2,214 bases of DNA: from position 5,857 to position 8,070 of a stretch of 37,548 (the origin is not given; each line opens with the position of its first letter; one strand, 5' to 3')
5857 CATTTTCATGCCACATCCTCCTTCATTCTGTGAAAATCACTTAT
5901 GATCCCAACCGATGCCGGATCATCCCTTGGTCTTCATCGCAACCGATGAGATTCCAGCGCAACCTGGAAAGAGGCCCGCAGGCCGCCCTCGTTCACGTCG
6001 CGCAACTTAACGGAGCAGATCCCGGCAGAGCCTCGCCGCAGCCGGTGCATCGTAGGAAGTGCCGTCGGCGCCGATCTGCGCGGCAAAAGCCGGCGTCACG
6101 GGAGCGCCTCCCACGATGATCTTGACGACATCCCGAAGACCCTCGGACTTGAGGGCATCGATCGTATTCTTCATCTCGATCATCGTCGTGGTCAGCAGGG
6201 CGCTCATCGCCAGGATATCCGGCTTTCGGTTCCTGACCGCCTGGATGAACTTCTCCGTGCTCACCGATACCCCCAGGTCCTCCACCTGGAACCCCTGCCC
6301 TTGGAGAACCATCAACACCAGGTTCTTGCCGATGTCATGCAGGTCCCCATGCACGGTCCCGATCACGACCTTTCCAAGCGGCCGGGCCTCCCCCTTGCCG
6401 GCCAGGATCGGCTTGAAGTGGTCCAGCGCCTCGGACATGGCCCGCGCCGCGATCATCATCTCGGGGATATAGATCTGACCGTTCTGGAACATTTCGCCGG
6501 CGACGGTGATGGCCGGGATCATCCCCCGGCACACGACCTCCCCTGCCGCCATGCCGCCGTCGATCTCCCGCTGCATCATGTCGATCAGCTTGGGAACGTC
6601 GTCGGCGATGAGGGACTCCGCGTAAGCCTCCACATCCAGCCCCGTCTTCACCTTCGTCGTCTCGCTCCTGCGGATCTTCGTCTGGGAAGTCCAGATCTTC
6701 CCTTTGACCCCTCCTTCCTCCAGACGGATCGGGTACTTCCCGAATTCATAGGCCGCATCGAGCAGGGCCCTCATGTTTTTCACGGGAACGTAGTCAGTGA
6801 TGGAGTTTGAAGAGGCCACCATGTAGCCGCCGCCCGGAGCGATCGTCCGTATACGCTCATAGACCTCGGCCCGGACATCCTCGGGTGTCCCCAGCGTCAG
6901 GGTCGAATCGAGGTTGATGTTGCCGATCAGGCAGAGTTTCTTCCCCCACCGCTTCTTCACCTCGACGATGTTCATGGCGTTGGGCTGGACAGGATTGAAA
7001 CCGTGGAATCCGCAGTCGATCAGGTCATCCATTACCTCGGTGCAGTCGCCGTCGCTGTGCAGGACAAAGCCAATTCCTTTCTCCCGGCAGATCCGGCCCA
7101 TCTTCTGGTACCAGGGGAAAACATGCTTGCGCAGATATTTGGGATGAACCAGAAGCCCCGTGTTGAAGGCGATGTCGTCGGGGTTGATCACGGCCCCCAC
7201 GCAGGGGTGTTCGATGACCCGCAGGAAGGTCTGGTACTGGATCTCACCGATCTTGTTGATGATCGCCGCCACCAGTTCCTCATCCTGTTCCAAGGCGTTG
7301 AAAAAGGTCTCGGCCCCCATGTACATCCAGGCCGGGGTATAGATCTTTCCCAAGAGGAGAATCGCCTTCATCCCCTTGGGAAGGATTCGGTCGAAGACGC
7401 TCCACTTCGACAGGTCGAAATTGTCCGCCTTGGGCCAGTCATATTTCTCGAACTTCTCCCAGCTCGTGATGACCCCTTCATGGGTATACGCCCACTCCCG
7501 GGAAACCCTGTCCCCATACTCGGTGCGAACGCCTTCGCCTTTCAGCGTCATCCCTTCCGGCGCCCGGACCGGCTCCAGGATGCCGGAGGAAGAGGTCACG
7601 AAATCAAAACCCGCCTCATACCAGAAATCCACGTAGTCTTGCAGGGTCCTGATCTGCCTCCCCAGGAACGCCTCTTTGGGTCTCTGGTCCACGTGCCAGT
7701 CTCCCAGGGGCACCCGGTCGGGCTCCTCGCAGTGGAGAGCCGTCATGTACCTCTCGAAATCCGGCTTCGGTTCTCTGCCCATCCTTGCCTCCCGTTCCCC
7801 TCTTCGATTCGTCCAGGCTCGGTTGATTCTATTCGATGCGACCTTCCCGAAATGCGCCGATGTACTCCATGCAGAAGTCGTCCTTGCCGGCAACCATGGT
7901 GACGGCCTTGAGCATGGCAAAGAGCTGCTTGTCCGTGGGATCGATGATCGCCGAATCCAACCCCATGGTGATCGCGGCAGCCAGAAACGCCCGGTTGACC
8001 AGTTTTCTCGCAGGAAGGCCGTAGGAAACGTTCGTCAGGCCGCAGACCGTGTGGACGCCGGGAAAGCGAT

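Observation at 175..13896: TRAP-fed corrinoid demethylation system hard-wired to a complete THF C1-oxidation branch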

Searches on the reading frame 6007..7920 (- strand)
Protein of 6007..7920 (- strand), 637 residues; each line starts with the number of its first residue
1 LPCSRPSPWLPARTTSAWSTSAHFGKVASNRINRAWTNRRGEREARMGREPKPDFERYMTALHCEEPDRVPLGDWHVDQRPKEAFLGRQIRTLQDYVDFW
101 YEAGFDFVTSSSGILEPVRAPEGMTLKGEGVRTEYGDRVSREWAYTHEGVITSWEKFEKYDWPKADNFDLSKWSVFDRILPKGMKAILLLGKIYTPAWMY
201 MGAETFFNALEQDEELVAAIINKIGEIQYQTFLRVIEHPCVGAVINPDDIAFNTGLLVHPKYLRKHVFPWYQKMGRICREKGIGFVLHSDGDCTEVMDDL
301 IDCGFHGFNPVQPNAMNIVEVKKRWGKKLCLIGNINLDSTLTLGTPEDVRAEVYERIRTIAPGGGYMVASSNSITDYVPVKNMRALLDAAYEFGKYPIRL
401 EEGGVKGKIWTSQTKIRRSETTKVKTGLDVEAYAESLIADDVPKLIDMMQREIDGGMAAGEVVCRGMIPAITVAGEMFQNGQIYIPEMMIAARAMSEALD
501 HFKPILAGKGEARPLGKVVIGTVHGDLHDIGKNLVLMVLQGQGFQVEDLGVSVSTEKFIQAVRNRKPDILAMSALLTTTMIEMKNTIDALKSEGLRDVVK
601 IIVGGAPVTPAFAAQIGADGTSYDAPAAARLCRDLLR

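Call 3: search_protein_families(library=pfam, proteins=[window:6007-7920:-])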
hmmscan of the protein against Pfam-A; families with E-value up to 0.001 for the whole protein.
window:6007-7920:- (637 aa): 3 families
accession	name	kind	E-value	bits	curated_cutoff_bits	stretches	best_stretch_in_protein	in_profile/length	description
PF02310.24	B12-binding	-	7.8e-26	90.7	32.1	1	516-622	1-113/121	B12 binding domain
PF01208.23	URO-D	-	2.4e-17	63.4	23.9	1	196-392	149-345/346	Uroporphyrinogen decarboxylase (URO-D)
PF02607.22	B12-binding_2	-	3.4e-11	43.6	23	1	431-501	3-72/74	B12 binding domain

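Call 4: search_protein_families(library=ncbifam, proteins=[window:6007-7920:-])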
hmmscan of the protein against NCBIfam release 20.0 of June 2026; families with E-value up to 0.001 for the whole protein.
window:6007-7920:- (637 aa): 18 families
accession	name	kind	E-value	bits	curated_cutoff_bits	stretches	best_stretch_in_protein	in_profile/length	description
NF047996.1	corrin_MtgC_2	exception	4.8e-56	189.6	370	1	450-635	25-209/212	glycine betaine-specific corrinoid protein MtgC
TIGR02370.1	pyl_corrinoid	subfamily_domain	3e-49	167.1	215.3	1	436-625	5-194/197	methyltransferase cognate corrinoid protein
NF041607.1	dimeth_corrin_MtbC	equivalog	2.4e-46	157.8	350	1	436-635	4-202/203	dimethylamine corrinoid protein MtbC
NF047995.1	corrinoid_MtgC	exception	3e-44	151.1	310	1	437-636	12-213/215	glycine betaine-specific corrinoid protein MtgC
TIGR02082.1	metH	equivalog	1.5e-34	118.9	1010.85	1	461-615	678-831/1182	methionine synthase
NF040669.1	MtaC2_Meth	equivalog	3e-33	115.3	450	1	433-618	46-228/267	methanol--corrinoid protein MtaC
NF040655.1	MtaC_Meth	equivalog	1.2e-31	109.6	420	1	433-616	39-218/253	methanol--corrinoid protein MtaC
NF007024.0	PRK09490.1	equivalog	5.4e-29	100.6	1497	1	462-611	694-845/1234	methionine synthase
NF040654.1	MtaA_Meth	equivalog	1.6e-15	56.9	400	1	199-393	152-335/337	methylcobamide:CoM methyltransferase MtaA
NF004889.0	PRK06252.1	subfamily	1.2e-14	54.1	244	1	199-393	154-336/340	methylcobalamin:coenzyme M methyltransferase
TIGR01463.1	mtaA_cmuA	subfamily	2.9e-14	53.1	235.4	1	195-392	149-337/340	MtaA/CmuA family methyltransferase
NF002612.0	PRK02261.1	equivalog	8.1e-14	51.4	110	1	517-606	5-93/148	methylaspartate mutase subunit S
TIGR01501.1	MthylAspMutase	equivalog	1.1e-10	41.3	135.8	1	518-606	4-91/134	methylaspartate mutase subunit S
NF041608.1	methylcob_mtaseMtbA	equivalog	1.1e-10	41.2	600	1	201-393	155-337/339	methylcobamide:CoM methyltransferase MtbA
NF040743.1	ornith_mutase_E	equivalog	1.4e-08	33.2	800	1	517-620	597-707/730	D-ornithine 4,5-aminomutase subunit OraE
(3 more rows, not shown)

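Call 13: find_homologous_proteins(query=window:6007-7920:-, max_evalue=1e-10)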
Query window:6007-7920:- (637 aa): 1524 proteins with E <= 1e-10 among 8000 candidates; the best 120 are listed.
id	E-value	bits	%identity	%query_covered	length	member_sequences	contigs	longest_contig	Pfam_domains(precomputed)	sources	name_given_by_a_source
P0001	0.0e+0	1272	93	93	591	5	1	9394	PF02607.23,PF01208.24,PF02310.25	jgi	-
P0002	0.0e+0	1204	87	93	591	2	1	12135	PF02607.23,PF01208.24,PF02310.25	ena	-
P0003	0.0e+0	1191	84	93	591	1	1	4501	PF02607.23,PF01208.24,PF02310.25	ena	-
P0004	0.0e+0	1186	84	93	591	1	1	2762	PF02607.23,PF01208.24,PF02310.25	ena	-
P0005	0.0e+0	1185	85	93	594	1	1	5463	PF02607.23,PF01208.24,PF02310.25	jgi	jgi:methanogenic corrinoid protein MtbC1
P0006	0.0e+0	1184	84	93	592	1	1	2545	PF02607.23,PF01208.24,PF02310.25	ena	-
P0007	0.0e+0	1179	84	93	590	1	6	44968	PF02607.23,PF01208.24,PF02310.25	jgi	jgi:methanogenic corrinoid protein MtbC1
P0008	0.0e+0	1179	84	93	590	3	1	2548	PF02607.23,PF01208.24,PF02310.25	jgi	jgi:methanogenic corrinoid protein MtbC1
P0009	0.0e+0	1178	84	93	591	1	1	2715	PF02607.23,PF01208.24,PF02310.25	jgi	jgi:methanogenic corrinoid protein MtbC1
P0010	0.0e+0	1177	84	93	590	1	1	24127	PF02607.23,PF01208.24,PF02310.25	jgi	jgi:methanogenic corrinoid protein MtbC1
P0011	0.0e+0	1176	83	93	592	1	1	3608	PF02607.23,PF01208.24,PF02310.25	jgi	jgi:methanogenic corrinoid protein MtbC1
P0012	0.0e+0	1174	84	93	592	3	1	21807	PF02607.23,PF01208.24,PF02310.25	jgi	jgi:methanogenic corrinoid protein MtbC1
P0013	0.0e+0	1173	84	93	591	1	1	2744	PF02607.23,PF01208.24,PF02310.25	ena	-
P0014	0.0e+0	1172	84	93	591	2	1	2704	PF02607.23,PF01208.24,PF02310.25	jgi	jgi:methanogenic corrinoid protein MtbC1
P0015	0.0e+0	1172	83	93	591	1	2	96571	PF02607.23,PF01208.24,PF02310.25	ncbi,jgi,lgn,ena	-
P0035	0.0e+0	1143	82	93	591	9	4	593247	PF02607.23,PF01208.24,PF02310.25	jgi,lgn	jgi:uroporphyrinogen decarboxylase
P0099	1.5e-292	990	71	93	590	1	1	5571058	PF02607.23,PF01208.24,PF02310.25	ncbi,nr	ncbi:MAG: cobalamin-dependent protein [Deltaproteobacteria bacterium]|nr:MAG: cobalamin-dependent pr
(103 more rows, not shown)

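Call 14: find_encoding_contigs(protein=P0099, flank=10000, max_places=2)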
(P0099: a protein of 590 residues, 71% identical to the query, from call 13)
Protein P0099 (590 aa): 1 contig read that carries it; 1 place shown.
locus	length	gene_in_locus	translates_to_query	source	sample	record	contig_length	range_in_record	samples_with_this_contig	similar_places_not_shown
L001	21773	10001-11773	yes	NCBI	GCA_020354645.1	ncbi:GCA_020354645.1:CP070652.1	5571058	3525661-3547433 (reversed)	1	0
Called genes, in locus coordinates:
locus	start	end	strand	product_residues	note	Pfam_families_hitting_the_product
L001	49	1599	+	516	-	PF02811:PHP (weak), PF12228:DUF3604 (faint)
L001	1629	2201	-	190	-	-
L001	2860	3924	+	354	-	PF03480:DctP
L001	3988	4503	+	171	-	PF04290:DctQ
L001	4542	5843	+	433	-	PF06808:DctM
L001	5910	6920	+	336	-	PF01208:URO-D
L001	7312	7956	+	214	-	PF02607:B12-binding_2, PF02310:B12-binding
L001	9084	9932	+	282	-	PF02607:B12-binding_2, PF02310:B12-binding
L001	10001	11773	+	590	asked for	PF01208:URO-D, PF02607:B12-binding_2, PF02310:B12-binding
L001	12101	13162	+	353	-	PF08545:ACP_syn_III, PF08541:ACP_syn_III_C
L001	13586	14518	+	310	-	PF02353:CMAS, PF07021:MetW, PF13489:Methyltransf_23, PF08241:Methyltransf_11, PF08242:Methyltransf_12 (weak), PF13649:Methyltransf_25, PF13847:Methyltransf_31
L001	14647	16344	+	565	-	PF00672:HAMP, PF07228:SpoIIE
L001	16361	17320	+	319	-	PF20434:BD-FAE, PF07859:Abhydrolase_3, PF00326:Peptidase_S9 (weak)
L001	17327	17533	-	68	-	-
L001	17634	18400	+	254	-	-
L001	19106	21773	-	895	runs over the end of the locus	PF02629:CoA_binding (faint), PF13380:CoA_binding_2, PF13607:Succ_CoA_lig, PF13549:ATP-grasp_5, PF13302:Acetyltransf_3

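Call 15: find_encoding_contigs(protein=P0035, flank=10000, max_places=2)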
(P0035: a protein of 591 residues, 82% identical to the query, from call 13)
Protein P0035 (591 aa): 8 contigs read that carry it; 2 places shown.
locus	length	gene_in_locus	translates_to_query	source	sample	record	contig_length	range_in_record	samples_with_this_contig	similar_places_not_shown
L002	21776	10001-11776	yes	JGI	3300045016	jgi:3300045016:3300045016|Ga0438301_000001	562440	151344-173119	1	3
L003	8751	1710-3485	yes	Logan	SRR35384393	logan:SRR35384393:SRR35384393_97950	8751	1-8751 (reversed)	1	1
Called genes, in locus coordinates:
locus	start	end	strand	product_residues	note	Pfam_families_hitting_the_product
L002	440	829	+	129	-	-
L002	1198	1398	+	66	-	PF04255:DUF433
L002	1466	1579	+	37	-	-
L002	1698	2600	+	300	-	PF05681:Fumerase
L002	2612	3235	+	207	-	PF05683:Fumerase_C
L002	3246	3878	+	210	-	PF02517:Rce1-like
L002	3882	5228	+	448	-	PF05496:RuvB_N, PF00004:AAA, PF16193:AAA_assoc_2, PF12002:MgsA_C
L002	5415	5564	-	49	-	-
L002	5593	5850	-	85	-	-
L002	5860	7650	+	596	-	PF00512:HisKA, PF02518:HATPase_c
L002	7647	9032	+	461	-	PF00072:Response_reg, PF00158:Sigma54_activat, PF14532:Sigma54_activ_2, PF07728:AAA_5, PF25601:AAA_lid_14, PF02954:HTH_8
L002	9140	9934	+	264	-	PF00809:Pterin_bind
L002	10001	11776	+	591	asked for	PF01208:URO-D, PF02607:B12-binding_2, PF02310:B12-binding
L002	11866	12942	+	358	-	PF03480:DctP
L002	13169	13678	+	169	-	PF04290:DctQ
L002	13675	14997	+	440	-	PF06808:DctM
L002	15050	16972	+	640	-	PF02607:B12-binding_2, PF02310:B12-binding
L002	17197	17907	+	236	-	PF07796:DUF1638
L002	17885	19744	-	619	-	PF17650:RACo_linker, PF17651:Raco_middle, PF14574:RACo_C_ter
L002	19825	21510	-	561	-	PF00528:BPD_transp_1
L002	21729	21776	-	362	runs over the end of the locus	PF00005:ABC_tran, PF13304:AAA_21 (faint), PF08402:TOBE_2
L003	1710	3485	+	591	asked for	PF01208:URO-D, PF02607:B12-binding_2, PF02310:B12-binding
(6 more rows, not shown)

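Call 19: search_solved_structures(query=window:6007-7782:-, max_evalue=0.001)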
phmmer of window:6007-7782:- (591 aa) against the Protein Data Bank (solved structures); distinct sequences matched with E-value up to 0.001: 27.
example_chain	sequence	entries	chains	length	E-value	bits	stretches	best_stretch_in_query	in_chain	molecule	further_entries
1y80_A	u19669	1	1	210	3.1e-52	181.2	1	387-590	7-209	Predicted cobalamin binding protein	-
4jgi_A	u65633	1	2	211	1.1e-35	126.6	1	395-587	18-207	Putative uncharacterized protein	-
7xcn_M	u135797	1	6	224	1.9e-34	122.5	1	386-579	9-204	Trimethylamine methyltransferase corrinoid protein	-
3ezx_A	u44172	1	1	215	3.5e-33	118.3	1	391-588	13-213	Monomethylamine corrinoid protein 1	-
1bmt_A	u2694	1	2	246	2.4e-26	95.7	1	415-568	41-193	METHIONINE SYNTHASE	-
3bul_A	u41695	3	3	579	1.3e-25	93.3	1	415-568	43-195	Methionine synthase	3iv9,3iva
8g3h_A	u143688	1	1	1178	3.7e-24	88.5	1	408-570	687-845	Methionine synthase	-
1k7y_A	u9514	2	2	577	4.5e-24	88.2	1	415-568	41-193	methionine synthase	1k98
8ssd_A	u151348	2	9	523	3.7e-23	85.2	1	417-572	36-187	Methionine synthase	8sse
9cbp_A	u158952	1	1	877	9.8e-23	83.8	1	417-572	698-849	Methionine synthase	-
8ssc_A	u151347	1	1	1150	1.5e-22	83.2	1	417-572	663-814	Methionine synthase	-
2i2x_B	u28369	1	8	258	3.2e-22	82.1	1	389-577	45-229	Methyltransferase 1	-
9cbq_A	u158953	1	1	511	4.6e-22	81.6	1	417-572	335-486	Methionine synthase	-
9cbo_A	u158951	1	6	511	6.2e-22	81.1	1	417-572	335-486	Methionine synthase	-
9cbr_A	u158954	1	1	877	3.8e-21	78.5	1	417-572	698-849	Methionine synthase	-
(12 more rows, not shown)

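Call 30: find_related_loci(query=window:6007-7782:-, collection=genome_contigs, flank=10000)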
Query window:6007-7782:- (591 aa) in genome_contigs; peptide patterns used: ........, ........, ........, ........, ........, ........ (x = any residue, [..] = any of these).
31 stretches matched a pattern; 11 encode a relative of the query (tblastn E <= 1e-3); 11 distinct loci.
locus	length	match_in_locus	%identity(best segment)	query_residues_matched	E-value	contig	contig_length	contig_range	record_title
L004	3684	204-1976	93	1-591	0e+0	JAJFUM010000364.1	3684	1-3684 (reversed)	MAG: Deltaproteobacteria bacterium isolate bin.454 k141_2004338, whole genome shotgun sequence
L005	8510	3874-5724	77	1-591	0e+0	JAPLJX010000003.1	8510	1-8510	MAG: Deltaproteobacteria bacterium isolate LacPavin_0818_WC55_MAG_56_7 LacPavin_0818_WC55_scaffold_99413, whole genome s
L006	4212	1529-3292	72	1-590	0e+0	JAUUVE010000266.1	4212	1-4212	MAG: Desulfobacteraceae bacterium isolate CSMAG_5 CSMAG_5_k127_619937_length_4212_cov_12.4277, whole genome shotgun sequ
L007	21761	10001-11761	67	1-589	0e+0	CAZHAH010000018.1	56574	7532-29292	MAG TPA_asm: uncultured Desulfobacteraceae bacterium isolate SRP167671_co2_229 genome assembly, contig: NODE_708_length_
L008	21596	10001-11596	69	1-534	0e+0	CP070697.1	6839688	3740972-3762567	MAG: Desulfobacterales bacterium isolate bin589 chromosome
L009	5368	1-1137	64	209-590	1e-173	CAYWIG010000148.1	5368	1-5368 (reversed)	MAG TPA_asm: uncultured Myxococcales bacterium isolate SRP077602_co8_292 genome assembly, contig: NODE_20505_length_5368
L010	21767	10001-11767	68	1-590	0e+0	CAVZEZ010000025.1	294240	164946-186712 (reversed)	MAG: uncultured delta proteobacterium isolate MFD05684.bin.1.177 genome assembly, contig: contig_6172, whole genome shot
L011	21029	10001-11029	42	6-346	1e-89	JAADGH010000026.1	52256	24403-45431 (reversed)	MAG: Planctomycetota bacterium isolate M_MetaBat.109 contig-127_2560, whole genome shotgun sequence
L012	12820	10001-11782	35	200-590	1e-66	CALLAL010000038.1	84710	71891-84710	MAG: uncultured bacterium isolate N1_Bin_METABAT__110_1 genome assembly, contig: c_000000408873, whole genome shotgun se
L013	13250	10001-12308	50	143-591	1e-55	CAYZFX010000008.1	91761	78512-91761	MAG TPA_asm: uncultured Syntrophorhabdus sp. isolate binchicken_co40_106 genome assembly, contig: NODE_272_length_91761_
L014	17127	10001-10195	35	37-103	9e-6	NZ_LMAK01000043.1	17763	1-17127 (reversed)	Formosa algae strain KMM 3553 contig00043, whole genome shotgun sequence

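Call 31: find_encoding_contigs(protein=P0001, flank=10000, max_places=2)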
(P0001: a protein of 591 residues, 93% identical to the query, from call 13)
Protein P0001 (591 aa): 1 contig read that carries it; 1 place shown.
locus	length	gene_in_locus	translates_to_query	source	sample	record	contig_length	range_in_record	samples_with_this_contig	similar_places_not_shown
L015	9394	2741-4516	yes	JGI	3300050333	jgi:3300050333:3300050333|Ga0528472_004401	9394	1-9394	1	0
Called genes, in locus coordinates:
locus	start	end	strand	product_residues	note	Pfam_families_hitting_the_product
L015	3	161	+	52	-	?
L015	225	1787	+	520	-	PF02219:MTHFR, PF12225:DUF5981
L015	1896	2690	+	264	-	PF00809:Pterin_bind, PF03599:CdhD (weak)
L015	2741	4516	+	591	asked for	PF01208:URO-D, PF02607:B12-binding_2, PF02310:B12-binding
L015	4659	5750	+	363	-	PF03480:DctP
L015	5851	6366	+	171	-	PF04290:DctQ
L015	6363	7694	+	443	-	PF06808:DctM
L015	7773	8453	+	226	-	PF07796:DUF1638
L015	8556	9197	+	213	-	PF02607:B12-binding_2, PF02310:B12-binding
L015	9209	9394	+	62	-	?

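Call 32: find_encoding_contigs(protein=P0007, flank=10000, max_places=2)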
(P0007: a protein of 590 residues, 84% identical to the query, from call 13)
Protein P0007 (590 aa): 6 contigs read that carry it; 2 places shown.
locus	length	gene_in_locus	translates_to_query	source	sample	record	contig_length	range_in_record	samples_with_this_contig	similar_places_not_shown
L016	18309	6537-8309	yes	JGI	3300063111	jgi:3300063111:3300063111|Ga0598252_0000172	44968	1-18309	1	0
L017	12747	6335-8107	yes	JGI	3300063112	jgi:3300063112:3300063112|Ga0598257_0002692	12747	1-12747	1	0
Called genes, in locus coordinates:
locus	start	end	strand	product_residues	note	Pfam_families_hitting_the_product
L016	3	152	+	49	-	?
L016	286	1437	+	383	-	PF03480:DctP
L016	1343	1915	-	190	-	-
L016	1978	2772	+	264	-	PF00809:Pterin_bind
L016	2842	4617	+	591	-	PF01268:FTHFS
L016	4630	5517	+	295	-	PF00763:THF_DHG_CYH, PF02882:THF_DHG_CYH_C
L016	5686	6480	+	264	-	PF00809:Pterin_bind, PF03599:CdhD (weak)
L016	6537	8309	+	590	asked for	PF01208:URO-D, PF02607:B12-binding_2, PF02310:B12-binding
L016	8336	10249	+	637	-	PF02607:B12-binding_2, PF02310:B12-binding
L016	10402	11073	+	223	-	PF07796:DUF1638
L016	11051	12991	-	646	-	PF00111:Fer2, PF17650:RACo_linker, PF17651:Raco_middle, PF14574:RACo_C_ter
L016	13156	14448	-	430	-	PF09861:Lar_N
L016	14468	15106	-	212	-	PF02607:B12-binding_2, PF02310:B12-binding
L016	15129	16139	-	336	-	PF01208:URO-D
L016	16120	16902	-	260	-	PF00392:GntR, PF07729:FCD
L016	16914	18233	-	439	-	PF06808:DctM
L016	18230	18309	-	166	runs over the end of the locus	PF04290:DctQ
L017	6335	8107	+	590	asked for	PF01208:URO-D, PF02607:B12-binding_2, PF02310:B12-binding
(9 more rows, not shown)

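Call 33: find_encoding_contigs(protein=P0015, flank=10000, max_places=2)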
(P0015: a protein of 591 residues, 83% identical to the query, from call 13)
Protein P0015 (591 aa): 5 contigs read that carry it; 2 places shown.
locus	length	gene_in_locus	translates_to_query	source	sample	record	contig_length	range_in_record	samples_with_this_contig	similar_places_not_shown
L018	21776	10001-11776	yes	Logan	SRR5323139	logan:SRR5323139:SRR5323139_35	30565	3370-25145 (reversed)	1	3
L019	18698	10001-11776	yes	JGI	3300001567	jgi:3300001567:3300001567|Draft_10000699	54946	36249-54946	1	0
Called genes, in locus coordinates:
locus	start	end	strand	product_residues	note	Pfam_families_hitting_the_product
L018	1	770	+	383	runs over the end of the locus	PF03480:DctP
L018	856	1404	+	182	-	PF04290:DctQ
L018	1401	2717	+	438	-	PF06808:DctM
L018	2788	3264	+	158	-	-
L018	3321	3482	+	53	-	-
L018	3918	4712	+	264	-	PF00809:Pterin_bind, PF03599:CdhD (weak)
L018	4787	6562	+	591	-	PF01268:FTHFS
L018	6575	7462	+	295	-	PF00763:THF_DHG_CYH, PF02882:THF_DHG_CYH_C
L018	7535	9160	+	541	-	PF02219:MTHFR, PF12225:DUF5981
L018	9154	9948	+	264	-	PF00809:Pterin_bind, PF03599:CdhD (weak)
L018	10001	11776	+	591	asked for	PF01208:URO-D, PF02607:B12-binding_2, PF02310:B12-binding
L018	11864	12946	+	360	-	PF03480:DctP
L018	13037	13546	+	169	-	PF04290:DctQ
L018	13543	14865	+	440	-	PF06808:DctM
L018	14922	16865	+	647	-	PF02607:B12-binding_2, PF02310:B12-binding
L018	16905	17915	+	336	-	PF01208:URO-D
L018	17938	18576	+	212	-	PF02607:B12-binding_2, PF02310:B12-binding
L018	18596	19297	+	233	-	PF07796:DUF1638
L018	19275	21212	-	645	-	PF00111:Fer2, PF17650:RACo_linker, PF17651:Raco_middle, PF14574:RACo_C_ter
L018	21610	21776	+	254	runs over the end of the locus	PF00512:HisKA, PF02518:HATPase_c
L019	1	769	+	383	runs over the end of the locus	PF03480:DctP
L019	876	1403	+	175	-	PF04290:DctQ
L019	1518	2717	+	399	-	PF06808:DctM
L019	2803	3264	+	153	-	-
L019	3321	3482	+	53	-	-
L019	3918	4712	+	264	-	PF00809:Pterin_bind, PF03599:CdhD (weak)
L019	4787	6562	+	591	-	PF01268:FTHFS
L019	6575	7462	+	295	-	PF00763:THF_DHG_CYH, PF02882:THF_DHG_CYH_C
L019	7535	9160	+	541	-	PF02219:MTHFR, PF12225:DUF5981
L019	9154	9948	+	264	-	PF00809:Pterin_bind, PF03599:CdhD (weak)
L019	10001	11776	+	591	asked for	PF01208:URO-D, PF02607:B12-binding_2, PF02310:B12-binding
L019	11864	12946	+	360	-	PF03480:DctP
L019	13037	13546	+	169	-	PF04290:DctQ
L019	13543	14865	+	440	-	PF06808:DctM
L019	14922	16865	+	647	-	PF02607:B12-binding_2, PF02310:B12-binding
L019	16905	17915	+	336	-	PF01208:URO-D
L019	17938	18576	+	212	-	PF02607:B12-binding_2, PF02310:B12-binding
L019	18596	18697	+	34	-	?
